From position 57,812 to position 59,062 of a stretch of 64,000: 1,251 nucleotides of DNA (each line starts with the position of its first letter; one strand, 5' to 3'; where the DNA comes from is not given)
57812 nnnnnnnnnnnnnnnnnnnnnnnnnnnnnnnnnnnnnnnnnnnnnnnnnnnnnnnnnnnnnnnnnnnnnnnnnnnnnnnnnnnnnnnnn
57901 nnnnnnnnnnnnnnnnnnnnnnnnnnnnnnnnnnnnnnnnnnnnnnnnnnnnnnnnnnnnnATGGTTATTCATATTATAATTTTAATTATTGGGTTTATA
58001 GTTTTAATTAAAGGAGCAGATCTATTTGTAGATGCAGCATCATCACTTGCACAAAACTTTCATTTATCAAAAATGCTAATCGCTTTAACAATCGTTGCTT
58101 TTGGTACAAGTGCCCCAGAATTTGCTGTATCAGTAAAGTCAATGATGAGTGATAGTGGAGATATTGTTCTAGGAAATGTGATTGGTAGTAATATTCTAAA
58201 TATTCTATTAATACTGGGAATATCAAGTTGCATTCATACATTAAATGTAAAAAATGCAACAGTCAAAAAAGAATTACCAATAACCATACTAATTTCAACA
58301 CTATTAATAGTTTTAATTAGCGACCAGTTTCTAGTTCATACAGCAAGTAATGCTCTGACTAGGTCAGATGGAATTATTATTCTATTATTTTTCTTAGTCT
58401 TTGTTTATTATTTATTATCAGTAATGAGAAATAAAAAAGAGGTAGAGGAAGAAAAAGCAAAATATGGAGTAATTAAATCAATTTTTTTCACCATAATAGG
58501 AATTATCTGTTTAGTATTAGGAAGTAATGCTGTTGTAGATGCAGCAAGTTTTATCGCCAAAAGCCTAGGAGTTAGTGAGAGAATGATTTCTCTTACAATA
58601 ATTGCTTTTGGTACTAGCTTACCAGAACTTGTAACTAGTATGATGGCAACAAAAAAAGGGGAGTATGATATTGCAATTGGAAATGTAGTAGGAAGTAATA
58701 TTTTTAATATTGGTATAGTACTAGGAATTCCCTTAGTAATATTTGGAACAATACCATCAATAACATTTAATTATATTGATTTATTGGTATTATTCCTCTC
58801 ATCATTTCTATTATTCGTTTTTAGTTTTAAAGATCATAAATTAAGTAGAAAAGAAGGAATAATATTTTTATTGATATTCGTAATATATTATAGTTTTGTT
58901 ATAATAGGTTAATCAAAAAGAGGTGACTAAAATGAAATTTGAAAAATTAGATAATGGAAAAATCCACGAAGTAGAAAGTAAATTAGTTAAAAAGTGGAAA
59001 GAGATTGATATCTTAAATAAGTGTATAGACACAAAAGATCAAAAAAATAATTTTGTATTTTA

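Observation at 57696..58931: T-box leader controlling a CaCA antiporter gene placed in front of ileS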

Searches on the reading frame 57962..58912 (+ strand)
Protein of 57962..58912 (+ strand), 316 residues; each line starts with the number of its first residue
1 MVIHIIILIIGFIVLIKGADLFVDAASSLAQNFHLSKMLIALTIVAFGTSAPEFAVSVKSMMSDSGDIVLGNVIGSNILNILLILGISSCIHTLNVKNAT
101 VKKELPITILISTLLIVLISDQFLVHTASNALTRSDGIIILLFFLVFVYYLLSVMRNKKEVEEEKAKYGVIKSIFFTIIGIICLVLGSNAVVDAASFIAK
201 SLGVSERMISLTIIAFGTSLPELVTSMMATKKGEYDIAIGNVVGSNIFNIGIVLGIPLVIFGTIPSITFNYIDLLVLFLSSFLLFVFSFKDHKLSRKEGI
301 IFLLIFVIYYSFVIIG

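Call 6: search_protein_families(library=pfam, proteins=[window:57962-58912:+])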
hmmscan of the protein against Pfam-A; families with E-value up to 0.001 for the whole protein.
window:57962-58912:+ (316 aa): 1 family
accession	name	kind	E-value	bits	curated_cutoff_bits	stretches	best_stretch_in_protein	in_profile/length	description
PF01699.29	Na_Ca_ex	-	1.8e-67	226.4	24.9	2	4-152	2-150/151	Sodium/calcium exchanger protein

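Call 9: find_homologous_proteins(query=window:57962-58912:+)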
Query window:57962-58912:+ (316 aa): 8000 proteins with E <= 0.001 among 8000 candidates; the best 120 are listed.
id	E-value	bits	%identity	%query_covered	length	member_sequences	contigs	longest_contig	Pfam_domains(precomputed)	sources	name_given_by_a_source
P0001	7.3e-183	625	100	100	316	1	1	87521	PF01699.30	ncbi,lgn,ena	-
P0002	6.4e-182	621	99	100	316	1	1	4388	PF01699.30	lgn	-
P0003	5.1e-165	566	90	97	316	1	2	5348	PF01699.30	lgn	-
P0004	8.3e-164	562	89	97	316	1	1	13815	PF01699.30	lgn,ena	-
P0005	1.9e-159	548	86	100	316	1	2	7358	PF01699.30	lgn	-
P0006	4.6e-159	546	86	100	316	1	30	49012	PF01699.30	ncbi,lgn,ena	-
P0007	1.7e-158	545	86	100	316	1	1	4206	PF01699.30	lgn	-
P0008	2.1e-157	541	66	86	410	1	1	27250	PF01699.30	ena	-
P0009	1.1e-153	529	83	100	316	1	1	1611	PF01699.30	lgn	-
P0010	1.8e-152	525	81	100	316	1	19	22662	PF01699.30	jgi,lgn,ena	-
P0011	3.6e-151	521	80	100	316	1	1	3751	PF01699.30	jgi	-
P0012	1.1e-150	519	79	100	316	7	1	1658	PF01699.30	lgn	-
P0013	7.9e-147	506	80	100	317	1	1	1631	PF01699.30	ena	-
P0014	2.0e-146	505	80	100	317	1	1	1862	PF01699.30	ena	-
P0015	3.2e-146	504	79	100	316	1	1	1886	PF01699.30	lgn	-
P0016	3.2e-146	504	80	97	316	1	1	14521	PF01699.30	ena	-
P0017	3.4e-146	504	78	100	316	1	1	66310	PF01699.30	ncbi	-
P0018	1.6e-145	502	79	95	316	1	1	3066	PF01699.30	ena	-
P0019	2.5e-145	501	80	100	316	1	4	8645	PF01699.30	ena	-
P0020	4.4e-145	501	80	100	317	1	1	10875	PF01699.30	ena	-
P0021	8.0e-145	500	78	100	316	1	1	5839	PF01699.30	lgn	-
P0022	3.5e-144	498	79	97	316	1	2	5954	PF01699.30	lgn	-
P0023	5.0e-144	497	78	100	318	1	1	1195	PF01699.30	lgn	-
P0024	8.4e-144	496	78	100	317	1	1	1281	PF01699.30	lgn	-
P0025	1.3e-143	496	77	100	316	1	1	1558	PF01699.30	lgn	-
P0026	1.6e-143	495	79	100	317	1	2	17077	PF01699.30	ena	-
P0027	2.2e-143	495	79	100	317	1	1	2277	PF01699.30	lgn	-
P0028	2.5e-143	495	77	100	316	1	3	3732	PF01699.30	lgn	-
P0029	6.2e-143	494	79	100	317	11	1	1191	PF01699.30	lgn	-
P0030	7.4e-143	493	78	95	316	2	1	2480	PF01699.30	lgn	-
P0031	1.0e-142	493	78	100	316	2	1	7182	PF01699.30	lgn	-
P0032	1.3e-142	492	78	100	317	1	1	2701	PF01699.30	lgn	-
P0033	1.7e-142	492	78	97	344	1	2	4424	PF01699.30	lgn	-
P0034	2.4e-142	492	77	95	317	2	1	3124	PF01699.30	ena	-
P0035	3.2e-142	491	78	100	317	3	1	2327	PF01699.30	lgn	-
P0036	5.5e-142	490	77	95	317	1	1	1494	PF01699.30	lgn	-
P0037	6.9e-142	490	77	96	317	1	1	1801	PF01699.30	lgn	-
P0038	7.0e-142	490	77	97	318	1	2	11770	PF01699.30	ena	-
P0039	8.5e-142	490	77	97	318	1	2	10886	PF01699.30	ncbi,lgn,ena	-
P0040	1.3e-141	489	62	100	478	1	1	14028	PF01699.30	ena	-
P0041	1.7e-141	489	77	100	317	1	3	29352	PF01699.30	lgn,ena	-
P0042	2.2e-141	488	77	97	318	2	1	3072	PF01699.30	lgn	-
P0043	6.0e-141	487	77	97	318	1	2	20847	PF01699.30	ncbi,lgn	-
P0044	8.6e-141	486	77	99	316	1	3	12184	PF01699.30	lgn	-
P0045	1.0e-140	486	76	100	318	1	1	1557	PF01699.30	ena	-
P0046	1.1e-140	486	77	95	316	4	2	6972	PF01699.30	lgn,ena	-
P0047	1.9e-140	485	77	95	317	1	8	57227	PF01699.30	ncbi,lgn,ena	-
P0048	2.2e-140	485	77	100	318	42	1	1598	PF01699.30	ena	-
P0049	2.3e-140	485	77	95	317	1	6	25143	PF01699.30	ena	-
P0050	2.7e-140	485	77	100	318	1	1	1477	PF01699.30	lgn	-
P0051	2.7e-140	485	77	100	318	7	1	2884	PF01699.30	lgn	-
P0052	2.8e-140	485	77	100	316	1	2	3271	PF01699.30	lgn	-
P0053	3.0e-140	485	77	100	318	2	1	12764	PF01699.30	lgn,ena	-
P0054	3.0e-140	485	77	100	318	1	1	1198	PF01699.30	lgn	-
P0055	3.0e-140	485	77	100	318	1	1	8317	PF01699.30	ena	-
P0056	3.1e-140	485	77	95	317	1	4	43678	PF01699.30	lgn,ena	-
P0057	4.2e-140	484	76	95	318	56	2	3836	PF01699.30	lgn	-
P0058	4.4e-140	484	77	99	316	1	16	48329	PF01699.30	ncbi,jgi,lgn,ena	-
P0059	6.3e-140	484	77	95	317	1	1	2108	PF01699.30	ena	-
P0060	6.3e-140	484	77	95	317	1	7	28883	PF01699.30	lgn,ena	-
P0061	7.7e-140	483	77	100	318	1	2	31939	PF01699.30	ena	-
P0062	8.1e-140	483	77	95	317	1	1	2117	PF01699.30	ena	-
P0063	8.5e-140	483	77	95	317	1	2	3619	PF01699.30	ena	-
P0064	9.3e-140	483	77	95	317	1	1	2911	PF01699.30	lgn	-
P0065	1.4e-139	482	77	96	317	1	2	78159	PF01699.30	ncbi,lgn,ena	-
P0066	1.6e-139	482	77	99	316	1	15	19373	PF01699.30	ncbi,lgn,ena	-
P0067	2.2e-139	482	77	100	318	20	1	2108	PF01699.30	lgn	-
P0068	2.3e-139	482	76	95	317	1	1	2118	PF01699.30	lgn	-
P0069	2.4e-139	482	77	95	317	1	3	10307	PF01699.30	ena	-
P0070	2.6e-139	482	77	94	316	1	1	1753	PF01699.30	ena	-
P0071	2.7e-139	482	77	95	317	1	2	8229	PF01699.30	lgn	-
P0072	3.4e-139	481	78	94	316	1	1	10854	PF01699.30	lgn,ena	-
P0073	3.6e-139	481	78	94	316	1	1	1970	PF01699.30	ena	-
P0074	3.7e-139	481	78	94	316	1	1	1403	PF01699.30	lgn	-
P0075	4.0e-139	481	77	100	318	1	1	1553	PF01699.30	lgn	-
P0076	4.3e-139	481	77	94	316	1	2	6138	PF01699.30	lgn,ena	-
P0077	5.9e-139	480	75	94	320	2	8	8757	PF01699.30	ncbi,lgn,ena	-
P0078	7.4e-139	480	78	94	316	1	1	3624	PF01699.30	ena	-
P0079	1.3e-138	479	74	100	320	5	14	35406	PF01699.30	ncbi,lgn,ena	-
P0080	1.5e-138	479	77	94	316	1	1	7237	PF01699.30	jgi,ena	-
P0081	1.6e-138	479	75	96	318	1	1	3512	PF01699.30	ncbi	-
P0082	1.8e-138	479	77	94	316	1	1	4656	PF01699.30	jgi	-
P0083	1.8e-138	479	76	100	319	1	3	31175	PF01699.30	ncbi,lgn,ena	-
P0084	2.0e-138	479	74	100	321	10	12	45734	PF01699.30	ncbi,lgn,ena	-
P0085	2.1e-138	479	77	95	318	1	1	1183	PF01699.30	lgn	-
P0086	2.8e-138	478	77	98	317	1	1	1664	PF01699.30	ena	-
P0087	3.3e-138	478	78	94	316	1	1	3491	PF01699.30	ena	-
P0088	4.0e-138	478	77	94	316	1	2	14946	PF01699.30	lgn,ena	-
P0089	4.4e-138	478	75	100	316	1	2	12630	PF01699.30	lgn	-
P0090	5.0e-138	477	73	95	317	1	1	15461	PF01699.30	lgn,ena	-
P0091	5.3e-138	477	76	100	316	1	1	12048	PF01699.30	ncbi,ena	-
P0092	6.7e-138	477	77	94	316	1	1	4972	PF01699.30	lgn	-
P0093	1.1e-137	476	75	100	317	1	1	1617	PF01699.30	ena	-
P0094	1.2e-137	476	77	94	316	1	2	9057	PF01699.30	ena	-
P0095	1.5e-137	476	75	95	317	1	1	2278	PF01699.30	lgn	-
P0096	1.6e-137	476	75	100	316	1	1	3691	PF01699.30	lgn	-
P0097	2.0e-137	475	76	99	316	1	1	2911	PF01699.30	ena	-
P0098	2.5e-137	475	77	96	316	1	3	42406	PF01699.30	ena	-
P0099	3.2e-137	475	76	94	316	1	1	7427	PF01699.30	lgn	-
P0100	3.8e-137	475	76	99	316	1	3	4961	PF01699.30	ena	-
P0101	3.8e-137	474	75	95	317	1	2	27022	PF01699.30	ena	-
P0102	4.1e-137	474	72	100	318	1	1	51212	PF01699.30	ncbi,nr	ncbi:MAG: calcium/sodium antiporter [Bacilli bacterium]|nr:calcium/sodium antiporter [Bacilli bacter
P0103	5.9e-137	474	76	94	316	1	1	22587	PF01699.30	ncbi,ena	-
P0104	7.5e-137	474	76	96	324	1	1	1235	PF01699.30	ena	-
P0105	1.0e-136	473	75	99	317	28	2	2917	PF01699.30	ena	-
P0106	1.0e-136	473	72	100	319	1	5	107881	PF01699.30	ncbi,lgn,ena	-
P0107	1.1e-136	473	74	100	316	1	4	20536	PF01699.30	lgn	-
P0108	1.2e-136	473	75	99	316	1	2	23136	PF01699.30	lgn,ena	-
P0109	1.2e-136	473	75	99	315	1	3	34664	PF01699.30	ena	-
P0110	1.4e-136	473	75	100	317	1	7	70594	PF01699.30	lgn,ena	-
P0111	1.6e-136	473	77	96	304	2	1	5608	PF01699.30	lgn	-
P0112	1.6e-136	472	76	96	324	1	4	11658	PF01699.30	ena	-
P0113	1.9e-136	472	75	95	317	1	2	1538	PF01699.30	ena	-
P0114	2.0e-136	472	76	99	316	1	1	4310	PF01699.30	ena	-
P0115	2.1e-136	472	75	100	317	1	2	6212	PF01699.30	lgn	-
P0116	2.7e-136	472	74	95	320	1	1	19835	PF01699.30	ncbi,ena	-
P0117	2.9e-136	472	73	99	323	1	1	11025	PF01699.30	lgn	-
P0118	2.9e-136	472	74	95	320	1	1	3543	PF01699.30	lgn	-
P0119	3.2e-136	471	75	95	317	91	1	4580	PF01699.30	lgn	-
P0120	3.4e-136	471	74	99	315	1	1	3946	PF01699.30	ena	-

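Call 10: find_related_loci(query=window:57962-58912:+, collection=genome_contigs, flank=5000)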
Query window:57962-58912:+ (316 aa) in genome_contigs; peptide patterns used: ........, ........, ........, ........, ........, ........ (x = any residue, [..] = any of these).
191 stretches matched a pattern; 26 encode a relative of the query (tblastn E <= 1e-3); 26 distinct loci.
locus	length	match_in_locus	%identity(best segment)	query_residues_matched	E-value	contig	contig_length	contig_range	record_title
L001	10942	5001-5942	77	1-314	3e-155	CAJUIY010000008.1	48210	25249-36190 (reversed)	MAG TPA_asm: uncultured Bacilli bacterium isolate MGBC143456 genome assembly, contig: MGBC143456.8, whole genome shotgun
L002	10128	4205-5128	77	11-316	5e-152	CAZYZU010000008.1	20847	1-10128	MAG TPA_asm: uncultured Muribaculaceae bacterium isolate SRP192927_co8_46 genome assembly, contig: NODE_2019_length_2084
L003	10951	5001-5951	78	1-316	5e-148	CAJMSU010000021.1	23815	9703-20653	TPA_asm: uncultured bacterium isolate SRR5519181-bin.25 genome assembly, contig: NODE_1086_length_23815_cov_6.553704, wh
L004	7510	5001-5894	73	17-314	1e-140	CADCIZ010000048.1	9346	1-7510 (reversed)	MAG: uncultured Erysipelotrichaceae bacterium isolate RUG14702 genome assembly, contig: RUG14702_asm_48, whole genome sh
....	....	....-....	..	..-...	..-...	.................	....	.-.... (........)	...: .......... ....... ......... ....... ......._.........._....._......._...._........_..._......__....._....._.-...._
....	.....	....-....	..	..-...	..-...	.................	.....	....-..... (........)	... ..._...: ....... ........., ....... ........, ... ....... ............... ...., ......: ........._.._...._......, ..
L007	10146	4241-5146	77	16-316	1e-139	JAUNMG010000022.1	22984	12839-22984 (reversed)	MAG: bacterium isolate S31M_St_34 NODE_585_length_22984_cov_13.046448, whole genome shotgun sequence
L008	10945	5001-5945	68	1-315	1e-131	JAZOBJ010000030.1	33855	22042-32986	MAG: Candidatus Scybalousia sp. isolate T1900044758_TS20190224.MAGScoT_cleanbin_000047 SGB_2326_k141_475375, whole genom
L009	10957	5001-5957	63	1-314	5e-131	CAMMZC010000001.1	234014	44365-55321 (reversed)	MAG: uncultured Clostridia bacterium isolate SRR873596_bin.131_metaWRAP_v1.3_MAG genome assembly, contig: NODE.42_length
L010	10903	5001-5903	75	16-315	8e-131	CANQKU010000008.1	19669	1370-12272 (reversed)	MAG: uncultured Bacilli bacterium isolate Lapin-017__bin42 genome assembly, contig: Lapin-017__NODE_1509_length_19669_co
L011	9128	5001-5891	68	17-314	7e-129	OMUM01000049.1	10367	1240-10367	uncultured bacterium isolate hRUG889 genome assembly, contig: NODE_9590_length_10367_cov_42.5961, whole genome shotgun s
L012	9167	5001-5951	66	1-316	2e-123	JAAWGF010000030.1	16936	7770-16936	MAG: Bacilli bacterium isolate ABMPRH_31_1_2 SL341417_scaffold_8949, whole genome shotgun sequence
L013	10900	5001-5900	63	17-314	8e-122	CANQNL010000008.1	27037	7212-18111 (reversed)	MAG: uncultured Bacilli bacterium isolate Lapin-012__bin34 genome assembly, contig: Lapin-012__NODE_2641_length_27037_co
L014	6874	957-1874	69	11-316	3e-117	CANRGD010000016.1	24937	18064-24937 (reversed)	MAG: uncultured Bacilli bacterium isolate Lapin-022__bin68 genome assembly, contig: Lapin-022__NODE_1917_length_24937_co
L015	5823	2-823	69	9-314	5e-119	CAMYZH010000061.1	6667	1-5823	MAG TPA_asm: uncultured Clostridium sp. isolate SRR10912537_bin.20_metaWRAP_v1.3_MAG genome assembly, contig: ERZ1421001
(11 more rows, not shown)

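Call 29: search_solved_structures(query=window:57962-58912:+, show_alignments=1)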
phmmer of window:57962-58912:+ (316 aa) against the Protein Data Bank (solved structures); distinct sequences matched with E-value up to 0.001: 8.
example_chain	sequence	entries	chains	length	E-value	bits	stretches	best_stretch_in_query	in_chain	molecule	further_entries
5jdf_A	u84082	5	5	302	7.5e-40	140.4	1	5-311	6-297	Uncharacterized membrane protein MJ0091 | sodium-calcium exchanger NCX_Mj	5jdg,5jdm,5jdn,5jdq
5hxc_A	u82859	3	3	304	7.6e-40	140.4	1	5-311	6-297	sodium,calcium exchanger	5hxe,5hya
5hwx_A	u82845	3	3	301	8e-40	140.3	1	5-309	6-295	sodium,calcium exchanger | Uncharacterized membrane protein MJ0091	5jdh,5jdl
3v5s_A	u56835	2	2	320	9.2e-40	140.1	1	5-311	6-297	Sodium/Calcium Exchanger | Uncharacterized membrane protein MJ0091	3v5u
5hwy_A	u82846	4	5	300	1.2e-39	139.8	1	5-309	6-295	Uncharacterized membrane protein MJ0091 | sodium,calcium exchanger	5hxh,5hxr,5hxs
8jp0_A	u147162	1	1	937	8e-09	38.6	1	178-260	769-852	Sodium/calcium exchanger 1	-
8sgi_A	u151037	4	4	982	9e-09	38.4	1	178-260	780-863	Sodium/calcium exchanger 1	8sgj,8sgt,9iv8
4k1c_A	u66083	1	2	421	5.6e-07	32.6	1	3-308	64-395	Vacuolar calcium ion transporter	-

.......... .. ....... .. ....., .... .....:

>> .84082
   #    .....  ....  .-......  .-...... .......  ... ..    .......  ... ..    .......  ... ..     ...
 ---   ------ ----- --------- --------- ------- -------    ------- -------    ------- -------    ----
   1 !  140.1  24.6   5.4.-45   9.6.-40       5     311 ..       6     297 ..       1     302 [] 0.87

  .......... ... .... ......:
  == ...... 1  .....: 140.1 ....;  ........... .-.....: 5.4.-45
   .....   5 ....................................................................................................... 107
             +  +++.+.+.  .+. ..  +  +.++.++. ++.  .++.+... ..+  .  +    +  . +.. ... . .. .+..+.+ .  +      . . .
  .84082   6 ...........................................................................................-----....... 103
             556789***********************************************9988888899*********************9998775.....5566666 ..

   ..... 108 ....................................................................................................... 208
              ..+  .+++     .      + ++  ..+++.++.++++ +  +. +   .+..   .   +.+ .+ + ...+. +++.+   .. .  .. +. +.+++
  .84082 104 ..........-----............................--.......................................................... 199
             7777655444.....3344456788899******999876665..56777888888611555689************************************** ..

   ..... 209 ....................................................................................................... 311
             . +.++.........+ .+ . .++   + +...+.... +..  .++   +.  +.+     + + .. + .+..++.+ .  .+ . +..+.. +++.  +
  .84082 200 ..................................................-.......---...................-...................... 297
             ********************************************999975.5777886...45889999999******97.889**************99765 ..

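Call 30: find_encoding_contigs(protein=P0001, flank=3000, max_places=3)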
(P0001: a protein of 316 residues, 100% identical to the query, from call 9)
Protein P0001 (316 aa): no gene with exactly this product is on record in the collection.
